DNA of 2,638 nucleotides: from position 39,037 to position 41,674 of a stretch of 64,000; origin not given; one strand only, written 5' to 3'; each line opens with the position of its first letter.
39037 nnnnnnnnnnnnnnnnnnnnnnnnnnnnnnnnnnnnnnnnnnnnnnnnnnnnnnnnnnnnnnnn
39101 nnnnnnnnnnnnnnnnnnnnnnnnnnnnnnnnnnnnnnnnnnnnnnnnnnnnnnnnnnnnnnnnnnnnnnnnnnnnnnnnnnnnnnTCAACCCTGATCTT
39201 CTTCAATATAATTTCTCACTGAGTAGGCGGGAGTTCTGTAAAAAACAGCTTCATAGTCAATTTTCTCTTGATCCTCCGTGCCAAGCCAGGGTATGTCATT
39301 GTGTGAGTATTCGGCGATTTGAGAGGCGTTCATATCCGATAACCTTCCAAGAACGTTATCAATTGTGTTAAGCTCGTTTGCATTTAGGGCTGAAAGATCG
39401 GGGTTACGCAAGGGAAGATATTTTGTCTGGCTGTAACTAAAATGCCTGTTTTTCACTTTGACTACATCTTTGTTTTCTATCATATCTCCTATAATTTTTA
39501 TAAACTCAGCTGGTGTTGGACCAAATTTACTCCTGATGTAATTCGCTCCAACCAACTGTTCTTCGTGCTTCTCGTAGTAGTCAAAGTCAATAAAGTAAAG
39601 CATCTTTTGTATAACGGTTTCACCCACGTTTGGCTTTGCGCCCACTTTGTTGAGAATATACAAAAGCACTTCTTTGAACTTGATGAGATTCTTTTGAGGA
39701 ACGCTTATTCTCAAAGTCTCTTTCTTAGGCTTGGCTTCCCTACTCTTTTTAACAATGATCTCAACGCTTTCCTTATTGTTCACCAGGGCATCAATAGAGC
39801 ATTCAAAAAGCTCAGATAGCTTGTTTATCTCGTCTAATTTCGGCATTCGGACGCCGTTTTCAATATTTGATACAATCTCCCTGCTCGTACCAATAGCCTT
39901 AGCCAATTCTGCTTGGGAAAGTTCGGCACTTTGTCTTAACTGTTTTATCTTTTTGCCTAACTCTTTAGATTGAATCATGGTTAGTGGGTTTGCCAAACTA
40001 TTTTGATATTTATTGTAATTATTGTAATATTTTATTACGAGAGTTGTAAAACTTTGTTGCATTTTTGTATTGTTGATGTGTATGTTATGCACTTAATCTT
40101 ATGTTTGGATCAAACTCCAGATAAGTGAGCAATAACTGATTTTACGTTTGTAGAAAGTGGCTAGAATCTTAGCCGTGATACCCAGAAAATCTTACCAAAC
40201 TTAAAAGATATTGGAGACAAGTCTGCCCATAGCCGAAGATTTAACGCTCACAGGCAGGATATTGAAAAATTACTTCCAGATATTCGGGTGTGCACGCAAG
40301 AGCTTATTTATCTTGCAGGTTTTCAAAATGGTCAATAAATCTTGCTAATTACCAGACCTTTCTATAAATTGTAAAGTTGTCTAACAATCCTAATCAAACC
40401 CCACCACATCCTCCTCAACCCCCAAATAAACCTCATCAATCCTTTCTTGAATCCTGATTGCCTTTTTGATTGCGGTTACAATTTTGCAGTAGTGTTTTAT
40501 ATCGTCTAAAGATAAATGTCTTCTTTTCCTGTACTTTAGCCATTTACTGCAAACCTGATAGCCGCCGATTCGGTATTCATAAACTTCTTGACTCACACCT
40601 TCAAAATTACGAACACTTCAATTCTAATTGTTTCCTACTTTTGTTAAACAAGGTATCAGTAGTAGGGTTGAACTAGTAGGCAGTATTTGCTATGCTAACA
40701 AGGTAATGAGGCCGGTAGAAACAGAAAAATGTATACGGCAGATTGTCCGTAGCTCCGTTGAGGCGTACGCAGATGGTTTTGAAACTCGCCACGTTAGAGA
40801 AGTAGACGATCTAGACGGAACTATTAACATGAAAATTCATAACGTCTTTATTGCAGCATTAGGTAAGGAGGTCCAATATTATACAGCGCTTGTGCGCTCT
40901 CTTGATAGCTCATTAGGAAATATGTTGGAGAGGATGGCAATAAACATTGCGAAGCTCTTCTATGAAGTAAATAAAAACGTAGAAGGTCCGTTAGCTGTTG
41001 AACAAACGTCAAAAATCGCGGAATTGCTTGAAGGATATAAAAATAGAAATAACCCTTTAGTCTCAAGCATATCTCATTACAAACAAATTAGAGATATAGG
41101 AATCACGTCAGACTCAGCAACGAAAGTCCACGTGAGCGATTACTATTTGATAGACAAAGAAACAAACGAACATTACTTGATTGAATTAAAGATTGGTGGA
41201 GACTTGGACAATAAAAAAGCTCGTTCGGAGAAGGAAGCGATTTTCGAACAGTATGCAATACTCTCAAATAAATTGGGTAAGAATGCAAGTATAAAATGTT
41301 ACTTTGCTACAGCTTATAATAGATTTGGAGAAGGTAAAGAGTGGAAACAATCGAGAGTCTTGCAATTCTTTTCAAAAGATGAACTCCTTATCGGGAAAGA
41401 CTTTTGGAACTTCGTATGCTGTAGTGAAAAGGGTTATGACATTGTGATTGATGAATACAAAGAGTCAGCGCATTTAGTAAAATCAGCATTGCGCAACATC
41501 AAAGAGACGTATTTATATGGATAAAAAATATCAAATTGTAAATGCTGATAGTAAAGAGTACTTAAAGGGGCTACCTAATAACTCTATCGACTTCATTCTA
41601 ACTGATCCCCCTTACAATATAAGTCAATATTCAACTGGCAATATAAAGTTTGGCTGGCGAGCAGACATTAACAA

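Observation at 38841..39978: XRE-HTH/DUF4065 (Panacea-type) antitoxin coupled to a RelE/ParE-like toxin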

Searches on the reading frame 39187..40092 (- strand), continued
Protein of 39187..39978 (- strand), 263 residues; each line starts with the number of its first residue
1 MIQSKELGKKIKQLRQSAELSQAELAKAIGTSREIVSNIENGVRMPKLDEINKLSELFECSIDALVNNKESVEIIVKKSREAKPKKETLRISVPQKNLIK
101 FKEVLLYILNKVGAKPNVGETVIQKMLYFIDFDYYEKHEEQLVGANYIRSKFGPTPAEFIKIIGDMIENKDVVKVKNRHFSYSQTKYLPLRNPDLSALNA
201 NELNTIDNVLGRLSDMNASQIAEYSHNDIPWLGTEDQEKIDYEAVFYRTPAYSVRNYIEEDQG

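Call 70: fold_search(model_id=the predicted structure, library=pdb)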
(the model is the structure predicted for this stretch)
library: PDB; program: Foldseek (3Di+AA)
matches with E <= 10: 971; with E <= 0.001: 12
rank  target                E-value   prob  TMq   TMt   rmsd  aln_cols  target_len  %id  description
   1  3u3w_A                8.0e-05  1.00  0.23  0.21  17.7       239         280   15  Crystal Structure of Bacillus thuringiensis PlcR in complex with the peptide PapR7 and DNA (released 2013-01-09)
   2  5fd4_A                3.5e-04  0.99  0.24  0.21  20.0       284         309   16  Crystal Structure of ComR from Streptococcus suis (released 2016-11-02)
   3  3jxb_C                3.9e-04  1.00  0.23  0.86   1.0        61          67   30  Crystal structure of the P22 c2 repressor protein in complex with synthetic operator 9C (released 2010-01-19)
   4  8tac_A                3.9e-04  1.00  0.21  0.80   1.4        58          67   40  Designed DNA binding protein (released 2024-08-28)
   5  6qer_A                4.1e-04  1.00  0.24  0.21  18.1       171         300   15  Apo Form Of ComR From S. Thermophilus in space group C2 (released 2019-02-20)
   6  2b5a_A                5.1e-04  1.00  0.23  0.73   1.4        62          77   27  C.BclI, Control Element of the BclI Restriction-Modification System (released 2006-01-03)
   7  6qer_D                5.4e-04  1.00  0.24  0.21  19.3       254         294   14  Apo Form Of ComR From S. Thermophilus in space group C2 (released 2019-02-20)
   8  2b5a_B                5.7e-04  1.00  0.23  0.76   1.2        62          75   27  C.BclI, Control Element of the BclI Restriction-Modification System (released 2006-01-03)
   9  6hu8                  7.6e-04  1.00  0.24  0.21  18.9       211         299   16  Apo form of the competence regulator ComR from Streptococcus vestibularis (released 2019-10-23)
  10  8tac_B                8.5e-04  1.00  0.20  0.79   0.7        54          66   42  Designed DNA binding protein (released 2024-08-28)
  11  6qer_C                8.5e-04  1.00  0.24  0.21  19.6       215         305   14  Apo Form Of ComR From S. Thermophilus in space group C2 (released 2019-02-20)
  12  5juf                  9.5e-04  1.00  0.24  0.21  19.5       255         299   13  Crystal structure of the apo form of ComR from S. thermophilus. (released 2016-10-26)
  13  2b5a_C                1.0e-03  1.00  0.23  0.74   1.3        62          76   27  C.BclI, Control Element of the BclI Restriction-Modification System (released 2006-01-03)
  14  8p8o_F                1.2e-03  1.00  0.22  0.40  16.0       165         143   19  M. tuberculosis dUTPase - Stl1-159 (StlNT) complex structure (released 2024-11-27)
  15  2bnm_A                1.3e-03  1.00  0.23  0.31   2.1        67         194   25  The structure of Hydroxypropylphosphonic acid epoxidase from S. wedmorenis. (released 2005-10-05)
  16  3jxb_D                1.4e-03  1.00  0.23  0.88   0.9        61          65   30  Crystal structure of the P22 c2 repressor protein in complex with synthetic operator 9C (released 2010-01-19)
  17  2r1j_L                1.4e-03  1.00  0.23  0.87   1.0        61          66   30  Crystal Structure of the P22 c2 Repressor protein in complex with the synthetic operator 9T (released 2008-04-29)
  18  1adr_MODEL_1_A        1.5e-03  1.00  0.24  0.77   3.4        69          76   28  DETERMINATION OF THE NUCLEAR MAGNETIC RESONANCE STRUCTURE OF THE DNA-BINDING DOMAIN OF THE P22 C2 REPRESSOR (1 (released 1994-01-31)
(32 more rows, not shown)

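Call 72: find_encoding_contigs(protein=P0124, flank=4000, max_places=2)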
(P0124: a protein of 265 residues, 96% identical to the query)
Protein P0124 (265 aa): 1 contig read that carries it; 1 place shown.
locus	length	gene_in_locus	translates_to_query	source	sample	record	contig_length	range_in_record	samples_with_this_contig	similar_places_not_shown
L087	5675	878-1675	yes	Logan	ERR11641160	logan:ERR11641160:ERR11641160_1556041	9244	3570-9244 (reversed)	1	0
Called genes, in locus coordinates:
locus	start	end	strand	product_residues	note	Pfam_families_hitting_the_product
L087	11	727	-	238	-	PF17278:DUF5343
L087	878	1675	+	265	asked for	PF13560:HTH_31, PF01381:HTH_3, PF12844:HTH_19, PF13443:HTH_26, PF13274:SocA_Panacea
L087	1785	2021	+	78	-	-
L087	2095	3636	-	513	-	PF00133:tRNA-synt_1, PF01406:tRNA-synt_1e, PF09334:tRNA-synt_1g, PF00133:tRNA-synt_1, PF01406:tRNA-synt_1e (weak), PF19303:Anticodon_3, PF08264:Anticodon_1 (weak)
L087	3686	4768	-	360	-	PF13177:DNA_pol3_delta2, PF00004:AAA (faint), PF13177:DNA_pol3_delta2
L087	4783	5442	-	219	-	PF02223:Thymidylate_kin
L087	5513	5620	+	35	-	-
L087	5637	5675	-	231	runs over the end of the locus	PF00849:PseudoU_synth_2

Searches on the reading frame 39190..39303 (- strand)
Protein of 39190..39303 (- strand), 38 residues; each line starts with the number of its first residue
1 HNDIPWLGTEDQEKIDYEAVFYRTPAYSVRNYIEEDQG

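Call 63: search_solved_structures(query=window:39190-39303:-, max_evalue=10)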
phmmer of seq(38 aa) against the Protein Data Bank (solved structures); distinct sequences matched with E-value up to 10: 1.
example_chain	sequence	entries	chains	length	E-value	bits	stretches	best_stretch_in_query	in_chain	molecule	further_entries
8up5_P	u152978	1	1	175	1.2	12.8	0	9-25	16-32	KEOPS complex subunit Pcc1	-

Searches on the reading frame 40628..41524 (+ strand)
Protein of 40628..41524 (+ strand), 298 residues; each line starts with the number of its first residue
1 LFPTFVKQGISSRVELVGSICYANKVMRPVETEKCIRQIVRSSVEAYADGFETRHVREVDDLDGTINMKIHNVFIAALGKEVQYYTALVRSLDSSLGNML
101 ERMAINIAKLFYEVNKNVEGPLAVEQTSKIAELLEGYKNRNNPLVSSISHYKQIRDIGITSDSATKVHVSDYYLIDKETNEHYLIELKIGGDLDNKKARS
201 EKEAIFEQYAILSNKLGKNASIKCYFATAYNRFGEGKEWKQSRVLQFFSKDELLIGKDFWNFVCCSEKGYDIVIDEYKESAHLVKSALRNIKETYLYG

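Call 34: search_protein_families(library=pfam, proteins=[window:40628-41524:+], max_evalue=0.001)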
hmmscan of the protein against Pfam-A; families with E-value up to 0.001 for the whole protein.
window:40628-41524:+ (298 aa): 1 family
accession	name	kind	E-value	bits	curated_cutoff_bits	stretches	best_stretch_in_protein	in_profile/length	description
PF09520.16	RE_TdeIII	-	4.2e-36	125.2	27.2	1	36-278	12-239/242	Type II restriction endonuclease, TdeIII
